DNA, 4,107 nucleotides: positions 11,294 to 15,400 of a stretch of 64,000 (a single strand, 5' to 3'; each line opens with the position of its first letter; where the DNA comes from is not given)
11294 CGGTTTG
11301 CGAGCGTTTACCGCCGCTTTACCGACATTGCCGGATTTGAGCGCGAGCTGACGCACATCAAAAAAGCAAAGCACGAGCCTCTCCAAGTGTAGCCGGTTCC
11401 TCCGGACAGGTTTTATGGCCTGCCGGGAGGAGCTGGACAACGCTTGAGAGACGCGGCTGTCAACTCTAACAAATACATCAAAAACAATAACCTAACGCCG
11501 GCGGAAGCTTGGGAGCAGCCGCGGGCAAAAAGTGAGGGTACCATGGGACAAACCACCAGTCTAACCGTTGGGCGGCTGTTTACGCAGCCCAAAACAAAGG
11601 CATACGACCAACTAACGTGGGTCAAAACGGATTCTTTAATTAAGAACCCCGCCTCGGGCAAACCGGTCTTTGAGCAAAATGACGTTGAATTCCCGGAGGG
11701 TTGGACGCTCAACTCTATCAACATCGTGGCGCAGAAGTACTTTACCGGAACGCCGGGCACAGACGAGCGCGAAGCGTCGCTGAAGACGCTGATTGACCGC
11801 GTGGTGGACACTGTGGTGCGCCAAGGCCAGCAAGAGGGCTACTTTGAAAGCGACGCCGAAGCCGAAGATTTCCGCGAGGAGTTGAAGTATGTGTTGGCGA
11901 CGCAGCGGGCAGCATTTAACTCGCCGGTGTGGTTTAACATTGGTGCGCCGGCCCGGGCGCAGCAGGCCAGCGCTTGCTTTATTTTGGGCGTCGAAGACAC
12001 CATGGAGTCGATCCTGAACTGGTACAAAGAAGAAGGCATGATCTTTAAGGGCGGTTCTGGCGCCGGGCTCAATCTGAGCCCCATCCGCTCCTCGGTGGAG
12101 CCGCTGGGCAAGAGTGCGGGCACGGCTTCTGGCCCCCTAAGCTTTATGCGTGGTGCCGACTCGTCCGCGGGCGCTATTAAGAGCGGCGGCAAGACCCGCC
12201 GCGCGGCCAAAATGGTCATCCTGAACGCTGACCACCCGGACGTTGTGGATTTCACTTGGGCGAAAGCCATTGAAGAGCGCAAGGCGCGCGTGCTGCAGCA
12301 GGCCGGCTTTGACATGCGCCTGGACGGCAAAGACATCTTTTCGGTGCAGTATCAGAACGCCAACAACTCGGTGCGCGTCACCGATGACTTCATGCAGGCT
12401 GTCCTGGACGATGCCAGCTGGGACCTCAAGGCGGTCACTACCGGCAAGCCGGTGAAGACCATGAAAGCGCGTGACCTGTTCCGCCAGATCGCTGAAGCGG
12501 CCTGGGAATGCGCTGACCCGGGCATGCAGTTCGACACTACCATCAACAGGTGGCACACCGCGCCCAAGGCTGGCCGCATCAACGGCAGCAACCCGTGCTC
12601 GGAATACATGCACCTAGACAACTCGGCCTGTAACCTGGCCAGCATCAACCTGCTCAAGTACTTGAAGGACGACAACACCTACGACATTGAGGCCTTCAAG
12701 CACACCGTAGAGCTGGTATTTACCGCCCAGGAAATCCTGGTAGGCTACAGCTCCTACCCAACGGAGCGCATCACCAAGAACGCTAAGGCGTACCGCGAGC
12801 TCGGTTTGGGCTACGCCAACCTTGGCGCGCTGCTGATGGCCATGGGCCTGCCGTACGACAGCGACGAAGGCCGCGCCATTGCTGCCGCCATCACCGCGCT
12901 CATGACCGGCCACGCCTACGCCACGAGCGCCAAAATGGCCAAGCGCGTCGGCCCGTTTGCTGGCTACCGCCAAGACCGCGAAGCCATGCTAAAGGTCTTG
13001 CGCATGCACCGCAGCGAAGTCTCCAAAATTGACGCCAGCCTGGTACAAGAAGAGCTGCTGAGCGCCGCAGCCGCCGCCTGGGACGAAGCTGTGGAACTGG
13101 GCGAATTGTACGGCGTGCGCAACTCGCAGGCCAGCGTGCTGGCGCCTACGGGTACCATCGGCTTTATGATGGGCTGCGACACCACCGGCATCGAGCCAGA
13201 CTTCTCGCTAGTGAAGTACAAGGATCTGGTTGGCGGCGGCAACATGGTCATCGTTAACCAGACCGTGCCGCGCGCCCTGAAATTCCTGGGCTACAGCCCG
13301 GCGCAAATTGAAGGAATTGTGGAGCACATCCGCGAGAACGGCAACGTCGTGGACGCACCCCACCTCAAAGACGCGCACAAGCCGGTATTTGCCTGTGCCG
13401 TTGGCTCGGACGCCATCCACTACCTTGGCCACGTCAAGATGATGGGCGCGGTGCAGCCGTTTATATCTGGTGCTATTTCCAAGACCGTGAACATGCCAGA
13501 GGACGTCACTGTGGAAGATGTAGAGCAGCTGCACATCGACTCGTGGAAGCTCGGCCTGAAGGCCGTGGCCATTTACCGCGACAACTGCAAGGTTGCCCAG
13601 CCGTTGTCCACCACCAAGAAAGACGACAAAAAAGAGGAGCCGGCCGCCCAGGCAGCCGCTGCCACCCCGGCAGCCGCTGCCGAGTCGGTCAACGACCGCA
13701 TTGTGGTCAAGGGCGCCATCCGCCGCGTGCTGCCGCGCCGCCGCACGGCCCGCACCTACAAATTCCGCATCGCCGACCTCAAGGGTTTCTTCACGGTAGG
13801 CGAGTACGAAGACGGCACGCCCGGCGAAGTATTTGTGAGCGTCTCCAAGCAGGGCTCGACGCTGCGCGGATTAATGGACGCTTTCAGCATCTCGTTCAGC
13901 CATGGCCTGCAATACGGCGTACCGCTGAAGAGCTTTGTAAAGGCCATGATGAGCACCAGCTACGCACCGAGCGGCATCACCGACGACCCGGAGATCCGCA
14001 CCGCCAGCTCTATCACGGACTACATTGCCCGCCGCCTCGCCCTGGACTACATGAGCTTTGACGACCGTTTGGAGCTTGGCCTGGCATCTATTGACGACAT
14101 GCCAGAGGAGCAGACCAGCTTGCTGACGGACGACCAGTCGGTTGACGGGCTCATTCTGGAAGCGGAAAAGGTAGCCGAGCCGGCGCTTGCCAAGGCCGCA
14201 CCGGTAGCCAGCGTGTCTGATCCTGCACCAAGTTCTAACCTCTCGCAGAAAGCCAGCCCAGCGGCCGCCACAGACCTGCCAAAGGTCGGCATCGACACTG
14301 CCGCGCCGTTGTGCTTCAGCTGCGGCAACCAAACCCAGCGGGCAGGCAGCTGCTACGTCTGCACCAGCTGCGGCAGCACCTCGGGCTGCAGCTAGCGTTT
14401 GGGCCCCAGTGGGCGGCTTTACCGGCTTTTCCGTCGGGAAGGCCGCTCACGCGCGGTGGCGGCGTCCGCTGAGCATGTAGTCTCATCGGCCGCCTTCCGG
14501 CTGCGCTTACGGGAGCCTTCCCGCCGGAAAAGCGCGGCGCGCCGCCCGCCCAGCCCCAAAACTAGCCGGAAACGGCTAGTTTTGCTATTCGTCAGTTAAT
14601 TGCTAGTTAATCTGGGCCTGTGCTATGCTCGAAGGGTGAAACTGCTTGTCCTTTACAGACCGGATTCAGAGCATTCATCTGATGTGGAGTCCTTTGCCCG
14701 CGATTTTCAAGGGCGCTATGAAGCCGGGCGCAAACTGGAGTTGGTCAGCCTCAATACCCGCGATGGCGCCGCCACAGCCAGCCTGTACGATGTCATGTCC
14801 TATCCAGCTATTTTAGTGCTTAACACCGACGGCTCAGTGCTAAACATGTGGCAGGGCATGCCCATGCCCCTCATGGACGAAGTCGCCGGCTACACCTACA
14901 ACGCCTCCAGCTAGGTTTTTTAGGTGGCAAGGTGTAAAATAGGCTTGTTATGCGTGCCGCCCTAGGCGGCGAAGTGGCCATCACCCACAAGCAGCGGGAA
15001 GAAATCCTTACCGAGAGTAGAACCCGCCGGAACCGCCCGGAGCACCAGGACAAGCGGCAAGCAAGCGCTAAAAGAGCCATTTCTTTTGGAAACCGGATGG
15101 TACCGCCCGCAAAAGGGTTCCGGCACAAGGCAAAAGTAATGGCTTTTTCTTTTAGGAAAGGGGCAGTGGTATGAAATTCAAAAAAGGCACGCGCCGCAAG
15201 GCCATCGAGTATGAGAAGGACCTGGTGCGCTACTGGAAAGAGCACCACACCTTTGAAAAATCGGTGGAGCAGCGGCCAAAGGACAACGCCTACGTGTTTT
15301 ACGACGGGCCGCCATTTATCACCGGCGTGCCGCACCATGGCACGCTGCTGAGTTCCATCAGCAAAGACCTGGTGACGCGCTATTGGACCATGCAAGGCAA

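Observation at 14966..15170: Actinobacterial-type ultrashort-stem-I ileS T-box in a probable Saccharibacterium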

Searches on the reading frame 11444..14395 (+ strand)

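Call 5: search_protein_families(library=pfam, proteins=[window:11444-14395:+])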
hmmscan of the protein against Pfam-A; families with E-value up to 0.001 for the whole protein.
window:11444-14395:+ (983 aa): 3 families
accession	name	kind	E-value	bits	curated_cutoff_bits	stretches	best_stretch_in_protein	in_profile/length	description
PF02867.20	Ribonuc_red_lgC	-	1.6e-143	479.5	23.9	1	176-711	1-523/523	Ribonucleotide reductase, barrel domain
PF08471.15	Ribonuc_red_2_N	-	5.8e-16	59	27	1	72-154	2-103/103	Class II vitamin B12-dependent ribonucleotide reductase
PF12637.14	TSCPD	-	2e-08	34.9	22.8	1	782-867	17-86/88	TSCPD domain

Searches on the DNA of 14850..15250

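Call 4: search_rna_families(source=window, start=14850, end=15250, threshold=evalue, max_evalue=10, show_alignments=5)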
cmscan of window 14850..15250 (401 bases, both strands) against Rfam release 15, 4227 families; matches with E-value up to 10: 1.
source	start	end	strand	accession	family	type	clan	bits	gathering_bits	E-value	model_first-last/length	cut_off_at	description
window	14912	14993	-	RF03003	GP20-b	Cis-reg;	-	12.9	36.2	5.6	1-62/62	no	GP20-b RNA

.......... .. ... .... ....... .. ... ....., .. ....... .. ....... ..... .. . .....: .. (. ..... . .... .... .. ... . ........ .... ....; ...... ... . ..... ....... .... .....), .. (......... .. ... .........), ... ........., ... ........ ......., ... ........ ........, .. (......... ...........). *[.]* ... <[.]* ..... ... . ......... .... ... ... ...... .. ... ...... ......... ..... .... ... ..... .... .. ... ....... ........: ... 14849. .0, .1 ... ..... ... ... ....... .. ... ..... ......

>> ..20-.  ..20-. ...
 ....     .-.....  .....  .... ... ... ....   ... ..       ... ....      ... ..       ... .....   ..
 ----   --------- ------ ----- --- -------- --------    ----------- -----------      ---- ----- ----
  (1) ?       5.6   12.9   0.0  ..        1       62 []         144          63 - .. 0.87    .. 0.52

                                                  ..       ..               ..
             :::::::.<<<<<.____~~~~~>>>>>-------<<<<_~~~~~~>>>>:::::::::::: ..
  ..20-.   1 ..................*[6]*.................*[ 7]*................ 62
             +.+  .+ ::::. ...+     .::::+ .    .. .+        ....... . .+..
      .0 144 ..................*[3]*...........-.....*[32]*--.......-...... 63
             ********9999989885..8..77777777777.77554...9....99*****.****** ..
